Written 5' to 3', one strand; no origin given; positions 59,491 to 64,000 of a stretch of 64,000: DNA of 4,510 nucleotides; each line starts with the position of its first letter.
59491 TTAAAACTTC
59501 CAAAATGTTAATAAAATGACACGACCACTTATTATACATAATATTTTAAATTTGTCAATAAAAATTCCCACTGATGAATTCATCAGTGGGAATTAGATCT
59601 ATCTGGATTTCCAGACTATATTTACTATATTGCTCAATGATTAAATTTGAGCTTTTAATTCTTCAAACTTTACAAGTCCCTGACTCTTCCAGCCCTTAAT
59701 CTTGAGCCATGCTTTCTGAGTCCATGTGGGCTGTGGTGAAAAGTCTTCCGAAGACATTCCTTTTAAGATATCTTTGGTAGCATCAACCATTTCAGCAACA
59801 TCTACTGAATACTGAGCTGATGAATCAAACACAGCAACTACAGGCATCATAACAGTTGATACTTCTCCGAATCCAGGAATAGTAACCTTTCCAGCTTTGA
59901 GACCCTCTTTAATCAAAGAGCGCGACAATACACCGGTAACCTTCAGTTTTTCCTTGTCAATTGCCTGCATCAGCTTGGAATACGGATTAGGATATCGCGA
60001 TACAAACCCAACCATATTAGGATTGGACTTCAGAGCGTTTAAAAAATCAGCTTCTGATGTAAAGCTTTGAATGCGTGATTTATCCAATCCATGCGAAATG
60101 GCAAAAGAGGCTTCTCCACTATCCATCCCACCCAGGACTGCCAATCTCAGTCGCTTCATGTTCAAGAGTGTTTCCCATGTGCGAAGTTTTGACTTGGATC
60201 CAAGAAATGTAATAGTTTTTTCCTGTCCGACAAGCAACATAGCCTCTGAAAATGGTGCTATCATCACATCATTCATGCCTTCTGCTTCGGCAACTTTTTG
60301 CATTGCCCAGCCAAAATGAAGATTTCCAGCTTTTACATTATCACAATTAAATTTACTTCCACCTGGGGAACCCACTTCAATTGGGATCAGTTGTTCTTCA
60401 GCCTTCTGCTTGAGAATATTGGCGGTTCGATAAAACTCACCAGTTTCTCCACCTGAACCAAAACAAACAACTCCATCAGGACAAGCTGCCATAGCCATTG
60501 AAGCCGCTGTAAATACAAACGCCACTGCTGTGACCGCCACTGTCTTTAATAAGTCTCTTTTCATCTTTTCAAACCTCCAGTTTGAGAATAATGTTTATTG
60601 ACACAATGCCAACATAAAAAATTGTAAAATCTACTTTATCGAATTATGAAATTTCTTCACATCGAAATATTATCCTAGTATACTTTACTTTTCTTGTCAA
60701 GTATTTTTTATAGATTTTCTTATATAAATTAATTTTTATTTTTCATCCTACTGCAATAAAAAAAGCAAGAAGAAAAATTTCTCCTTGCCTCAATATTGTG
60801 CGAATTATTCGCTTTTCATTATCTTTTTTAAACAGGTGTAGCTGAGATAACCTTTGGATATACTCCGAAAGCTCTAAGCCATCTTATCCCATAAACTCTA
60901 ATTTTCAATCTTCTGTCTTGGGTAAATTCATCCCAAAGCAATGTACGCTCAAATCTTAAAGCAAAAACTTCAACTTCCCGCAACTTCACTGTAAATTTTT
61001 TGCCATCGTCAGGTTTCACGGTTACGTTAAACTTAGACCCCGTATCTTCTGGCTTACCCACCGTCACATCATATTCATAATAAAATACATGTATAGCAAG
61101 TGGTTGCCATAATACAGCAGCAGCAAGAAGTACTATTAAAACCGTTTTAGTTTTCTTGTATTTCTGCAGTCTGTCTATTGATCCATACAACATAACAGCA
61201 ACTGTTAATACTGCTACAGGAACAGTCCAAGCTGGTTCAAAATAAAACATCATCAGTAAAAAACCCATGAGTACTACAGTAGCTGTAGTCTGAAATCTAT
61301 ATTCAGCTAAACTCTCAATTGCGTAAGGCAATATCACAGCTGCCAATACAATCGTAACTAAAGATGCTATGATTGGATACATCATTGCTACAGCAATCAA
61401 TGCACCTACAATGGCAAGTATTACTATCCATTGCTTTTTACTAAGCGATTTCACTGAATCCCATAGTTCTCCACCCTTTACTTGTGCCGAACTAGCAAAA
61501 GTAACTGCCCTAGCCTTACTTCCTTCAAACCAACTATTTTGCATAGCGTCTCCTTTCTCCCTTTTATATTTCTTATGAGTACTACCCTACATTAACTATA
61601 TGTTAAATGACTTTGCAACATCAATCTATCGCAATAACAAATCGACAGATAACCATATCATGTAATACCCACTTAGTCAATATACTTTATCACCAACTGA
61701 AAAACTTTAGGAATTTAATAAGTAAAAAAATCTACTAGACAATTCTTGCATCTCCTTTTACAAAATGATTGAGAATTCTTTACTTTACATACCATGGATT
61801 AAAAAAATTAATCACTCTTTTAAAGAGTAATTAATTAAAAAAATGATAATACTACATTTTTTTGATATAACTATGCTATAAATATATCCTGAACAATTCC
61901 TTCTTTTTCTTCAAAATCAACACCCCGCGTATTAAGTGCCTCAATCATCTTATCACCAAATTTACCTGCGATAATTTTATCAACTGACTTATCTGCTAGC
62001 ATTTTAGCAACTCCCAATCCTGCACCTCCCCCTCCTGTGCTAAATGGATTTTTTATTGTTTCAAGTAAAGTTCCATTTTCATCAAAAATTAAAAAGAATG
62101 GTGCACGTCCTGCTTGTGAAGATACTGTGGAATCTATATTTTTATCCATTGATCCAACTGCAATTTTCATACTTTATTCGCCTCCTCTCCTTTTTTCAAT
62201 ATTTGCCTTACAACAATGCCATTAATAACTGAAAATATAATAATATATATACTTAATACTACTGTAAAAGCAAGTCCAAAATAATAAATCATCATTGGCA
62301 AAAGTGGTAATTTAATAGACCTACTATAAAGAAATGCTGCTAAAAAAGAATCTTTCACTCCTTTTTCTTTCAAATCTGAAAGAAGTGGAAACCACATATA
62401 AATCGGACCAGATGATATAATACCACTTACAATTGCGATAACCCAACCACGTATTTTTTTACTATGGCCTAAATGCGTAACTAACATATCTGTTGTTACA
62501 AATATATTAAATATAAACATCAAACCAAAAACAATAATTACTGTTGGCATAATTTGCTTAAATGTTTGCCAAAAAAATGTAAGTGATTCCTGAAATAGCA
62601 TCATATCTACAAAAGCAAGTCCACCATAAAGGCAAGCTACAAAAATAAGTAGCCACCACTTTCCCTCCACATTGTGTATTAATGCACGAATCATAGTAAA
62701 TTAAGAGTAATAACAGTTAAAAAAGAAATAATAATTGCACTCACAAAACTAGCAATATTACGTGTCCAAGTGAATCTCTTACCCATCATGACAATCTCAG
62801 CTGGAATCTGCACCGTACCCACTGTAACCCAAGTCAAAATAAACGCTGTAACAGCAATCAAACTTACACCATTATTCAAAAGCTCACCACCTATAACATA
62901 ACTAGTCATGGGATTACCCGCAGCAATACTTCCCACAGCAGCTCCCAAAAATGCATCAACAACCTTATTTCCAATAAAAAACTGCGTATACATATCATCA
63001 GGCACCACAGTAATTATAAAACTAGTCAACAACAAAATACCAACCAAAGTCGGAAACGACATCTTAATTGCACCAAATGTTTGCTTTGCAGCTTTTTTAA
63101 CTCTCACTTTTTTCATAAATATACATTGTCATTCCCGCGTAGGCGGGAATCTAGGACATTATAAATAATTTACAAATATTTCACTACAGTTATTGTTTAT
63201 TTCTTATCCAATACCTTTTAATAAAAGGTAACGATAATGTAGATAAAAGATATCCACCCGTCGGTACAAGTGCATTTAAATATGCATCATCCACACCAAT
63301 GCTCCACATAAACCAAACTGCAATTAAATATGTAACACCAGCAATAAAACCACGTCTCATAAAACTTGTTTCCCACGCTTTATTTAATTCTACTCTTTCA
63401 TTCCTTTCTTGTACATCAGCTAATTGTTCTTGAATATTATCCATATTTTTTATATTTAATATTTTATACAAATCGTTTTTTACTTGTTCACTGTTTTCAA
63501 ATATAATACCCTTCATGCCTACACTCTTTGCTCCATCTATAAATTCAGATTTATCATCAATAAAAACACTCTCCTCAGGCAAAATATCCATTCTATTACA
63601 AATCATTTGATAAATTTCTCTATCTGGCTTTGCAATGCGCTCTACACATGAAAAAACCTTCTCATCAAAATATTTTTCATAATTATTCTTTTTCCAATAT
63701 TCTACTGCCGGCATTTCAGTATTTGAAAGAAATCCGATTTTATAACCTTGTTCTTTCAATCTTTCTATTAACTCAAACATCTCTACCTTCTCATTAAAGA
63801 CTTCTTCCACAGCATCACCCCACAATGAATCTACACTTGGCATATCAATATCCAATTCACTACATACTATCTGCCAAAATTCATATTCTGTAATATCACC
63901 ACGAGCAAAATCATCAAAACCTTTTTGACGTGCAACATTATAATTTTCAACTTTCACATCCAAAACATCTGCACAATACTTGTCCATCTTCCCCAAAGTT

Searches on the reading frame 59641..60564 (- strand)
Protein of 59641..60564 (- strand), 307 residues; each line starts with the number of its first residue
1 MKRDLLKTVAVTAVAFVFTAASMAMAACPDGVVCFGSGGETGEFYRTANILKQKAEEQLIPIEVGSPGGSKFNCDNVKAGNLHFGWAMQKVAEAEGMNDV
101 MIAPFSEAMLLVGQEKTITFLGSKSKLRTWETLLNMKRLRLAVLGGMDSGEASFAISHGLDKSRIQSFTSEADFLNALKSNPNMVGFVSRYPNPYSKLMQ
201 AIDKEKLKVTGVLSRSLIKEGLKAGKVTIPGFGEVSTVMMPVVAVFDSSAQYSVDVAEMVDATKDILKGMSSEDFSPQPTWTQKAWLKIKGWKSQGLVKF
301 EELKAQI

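Call 6: search_protein_families(library=pfam, proteins=[window:59641-60564:-], max_evalue=1)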
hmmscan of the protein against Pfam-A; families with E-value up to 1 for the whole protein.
window:59641-60564:- (307 aa): 1 family
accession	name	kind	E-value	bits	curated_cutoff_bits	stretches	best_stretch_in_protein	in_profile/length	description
PF16868.10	NMT1_3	-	0.00034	20.7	27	1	36-213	2-190/289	NMT1-like family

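Call 7: search_protein_families(library=ncbifam, proteins=[window:59641-60564:-], max_evalue=1)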
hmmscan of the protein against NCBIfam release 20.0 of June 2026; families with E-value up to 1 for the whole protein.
window:59641-60564:- (307 aa): 2 families
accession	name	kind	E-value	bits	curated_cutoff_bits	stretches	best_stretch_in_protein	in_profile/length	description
TIGR02122.1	TRAP_TAXI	subfamily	1.3e-06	27.5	84.35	1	6-92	5-93/320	TAXI family TRAP transporter solute-binding subunit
TIGR01409.1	TAT_signal_seq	domain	0.87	10.1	16.7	0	3-20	4-21/29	twin-arginine translocation signal domain-containing protein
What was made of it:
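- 59641..60564 (-): TAXI-type solute-binding protein, 307 aa, signal peptide with lipobox-like MAAC. It is a separate transcription unit directly upstream of the operon. TIGR02122 TRAP_TAXI 1.3e-6 and PF16868 NMT1_3 3.4e-4, both below curated cut-offs (calls 6, 7).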

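Call 48: search_protein_families(library=padloc, proteins=[window:59641-60564:-], max_evalue=0.01)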
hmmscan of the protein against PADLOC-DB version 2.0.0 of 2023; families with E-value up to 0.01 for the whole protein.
window:59641-60564:- (307 aa): 0 families

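Call 49: search_protein_families(library=phrogs, proteins=[window:59641-60564:-], max_evalue=0.01)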
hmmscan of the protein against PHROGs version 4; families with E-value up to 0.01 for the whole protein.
window:59641-60564:- (307 aa): 0 families

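Call 72: search_solved_structures(query=A7, max_evalue=1)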
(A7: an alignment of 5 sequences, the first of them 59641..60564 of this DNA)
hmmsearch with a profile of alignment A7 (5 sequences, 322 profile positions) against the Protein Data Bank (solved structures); distinct sequences matched with E-value up to 1: 6.
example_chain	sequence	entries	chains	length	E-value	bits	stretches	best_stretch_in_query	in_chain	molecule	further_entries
8s4j_A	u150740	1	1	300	1.4e-12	51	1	28-89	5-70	TAXI family TRAP transporter solute-binding subunit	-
9ibo_A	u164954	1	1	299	1.6e-12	50.8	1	28-89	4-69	TAXI family TRAP transporter solute-binding subunit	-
9oz4_A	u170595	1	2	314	5.7e-12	49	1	25-88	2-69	TRAP transporter solute receptor, TAXI family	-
1us4_A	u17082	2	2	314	1.8e-11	47.4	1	12-92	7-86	PUTATIVE GLUR0 LIGAND BINDING CORE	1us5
8u79_A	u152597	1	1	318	9.5e-11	45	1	26-92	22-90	Immunogenic protein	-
4ddd_A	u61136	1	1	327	9.6e-06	28.5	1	26-89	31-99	Immunogenic protein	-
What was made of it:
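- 59641..60564 (-): A profile of five orthologous-position proteins hits solved TAXI SBPs at 1.4e-12, over the N-terminal ~65 residues (call 72).
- On TRAP transporter, TAXI subfamily: A profile of five positional orthologues hits solved TAXI SBPs at 1.4e-12, but only over the N-terminal ~65 residues (call 72).
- TAXI homology: calls 6, 7, 72.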

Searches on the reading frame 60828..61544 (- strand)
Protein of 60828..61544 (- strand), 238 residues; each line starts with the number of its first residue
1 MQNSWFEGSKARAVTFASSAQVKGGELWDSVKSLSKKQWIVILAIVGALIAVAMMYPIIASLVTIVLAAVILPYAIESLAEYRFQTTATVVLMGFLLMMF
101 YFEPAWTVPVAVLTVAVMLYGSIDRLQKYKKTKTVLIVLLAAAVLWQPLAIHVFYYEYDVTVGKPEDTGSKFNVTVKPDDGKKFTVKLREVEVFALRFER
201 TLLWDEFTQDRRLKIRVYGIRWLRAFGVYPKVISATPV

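Call 6: search_protein_families(library=pfam, proteins=[window:60828-61544:-], max_evalue=1)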
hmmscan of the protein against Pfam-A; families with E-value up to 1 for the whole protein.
window:60828-61544:- (238 aa): 2 families
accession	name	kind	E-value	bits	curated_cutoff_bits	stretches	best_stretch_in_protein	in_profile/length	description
PF24677.1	DUF7657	-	0.083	12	26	1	62-154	172-261/401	Domain of unknown function (DUF7657)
PF07331.16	TctB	-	0.18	12.4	29.1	1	41-146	6-125/137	Tripartite tricarboxylate transporter TctB family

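Call 7: search_protein_families(library=ncbifam, proteins=[window:60828-61544:-], max_evalue=1)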
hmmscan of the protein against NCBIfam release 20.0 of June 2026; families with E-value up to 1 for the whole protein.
window:60828-61544:- (238 aa): 2 families
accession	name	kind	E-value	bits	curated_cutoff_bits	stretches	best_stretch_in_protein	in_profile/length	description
TIGR01815.1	TrpE-clade3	equivalog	0.17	9.8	739.15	1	110-199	596-685/717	anthranilate synthase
NF035925.1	Geo26A_fam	subfamily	0.9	9.3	40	1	28-82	123-187/197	geobacillin-26 family protein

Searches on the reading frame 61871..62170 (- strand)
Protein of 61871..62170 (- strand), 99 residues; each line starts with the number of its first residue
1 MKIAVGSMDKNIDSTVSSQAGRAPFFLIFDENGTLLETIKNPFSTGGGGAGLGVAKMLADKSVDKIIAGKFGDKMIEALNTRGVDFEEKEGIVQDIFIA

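Call 39: search_protein_families(library=pfam, proteins=[window:61871-62170:-], max_evalue=0.001)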
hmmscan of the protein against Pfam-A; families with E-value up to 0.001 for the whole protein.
window:61871-62170:- (99 aa): 1 family
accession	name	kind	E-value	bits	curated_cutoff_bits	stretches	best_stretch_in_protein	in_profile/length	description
PF02579.22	Nitro_FeMo-Co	-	8.2e-12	45.7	26.3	1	13-90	2-82/94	Dinitrogenase iron-molybdenum cofactor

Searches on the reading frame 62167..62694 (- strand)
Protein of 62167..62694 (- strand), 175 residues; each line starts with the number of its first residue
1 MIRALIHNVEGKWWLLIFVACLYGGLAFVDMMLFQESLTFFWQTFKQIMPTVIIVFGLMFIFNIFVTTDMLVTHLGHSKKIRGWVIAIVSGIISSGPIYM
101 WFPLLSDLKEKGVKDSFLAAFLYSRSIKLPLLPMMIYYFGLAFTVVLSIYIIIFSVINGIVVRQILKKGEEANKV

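Call 39: search_protein_families(library=pfam, proteins=[window:62167-62694:-], max_evalue=0.001)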
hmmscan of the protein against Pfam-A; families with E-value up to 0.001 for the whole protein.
window:62167-62694:- (175 aa): 1 family
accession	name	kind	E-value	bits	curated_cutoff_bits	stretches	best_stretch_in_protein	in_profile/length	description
PF03773.19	ArsP_1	-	2.5e-07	30.6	32.3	1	42-162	172-292/294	Predicted permease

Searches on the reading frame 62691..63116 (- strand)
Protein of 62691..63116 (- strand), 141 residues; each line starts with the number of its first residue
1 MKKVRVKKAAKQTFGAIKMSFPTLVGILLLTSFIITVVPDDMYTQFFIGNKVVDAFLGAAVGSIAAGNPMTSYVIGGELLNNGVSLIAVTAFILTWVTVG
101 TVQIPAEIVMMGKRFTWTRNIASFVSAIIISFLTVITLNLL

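Call 39: search_protein_families(library=pfam, proteins=[window:62691-63116:-], max_evalue=0.001)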
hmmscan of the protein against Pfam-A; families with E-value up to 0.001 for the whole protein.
window:62691-63116:- (141 aa): 1 family
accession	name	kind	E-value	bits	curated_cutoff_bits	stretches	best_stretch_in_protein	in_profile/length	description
PF03773.19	ArsP_1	-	4.8e-05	23.1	32.3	1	19-134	15-131/294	Predicted permease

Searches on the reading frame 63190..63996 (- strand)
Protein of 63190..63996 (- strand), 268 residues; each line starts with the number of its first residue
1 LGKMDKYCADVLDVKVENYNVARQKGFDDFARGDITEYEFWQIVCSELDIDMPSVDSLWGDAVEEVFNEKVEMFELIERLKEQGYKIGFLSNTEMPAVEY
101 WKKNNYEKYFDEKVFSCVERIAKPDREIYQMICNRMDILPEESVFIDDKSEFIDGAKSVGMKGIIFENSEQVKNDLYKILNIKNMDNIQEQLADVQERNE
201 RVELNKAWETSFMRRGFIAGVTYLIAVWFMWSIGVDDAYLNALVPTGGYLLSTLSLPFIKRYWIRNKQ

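Call 39: search_protein_families(library=pfam, proteins=[window:63190-63996:-], max_evalue=0.001)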
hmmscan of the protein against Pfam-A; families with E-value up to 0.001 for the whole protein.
window:63190-63996:- (268 aa): 3 families
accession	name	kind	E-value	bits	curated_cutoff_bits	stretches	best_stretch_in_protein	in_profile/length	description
PF00702.32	Hydrolase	-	6e-14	53.3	26.4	1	13-160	44-191/191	haloacid dehalogenase-like hydrolase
PF13419.12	HAD_2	-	7.9e-13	49.3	23.8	1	59-164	69-176/178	Haloacid dehalogenase-like hydrolase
PF13242.12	Hydrolase_like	-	0.0005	20.4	22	1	122-176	3-58/75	HAD-hyrolase-like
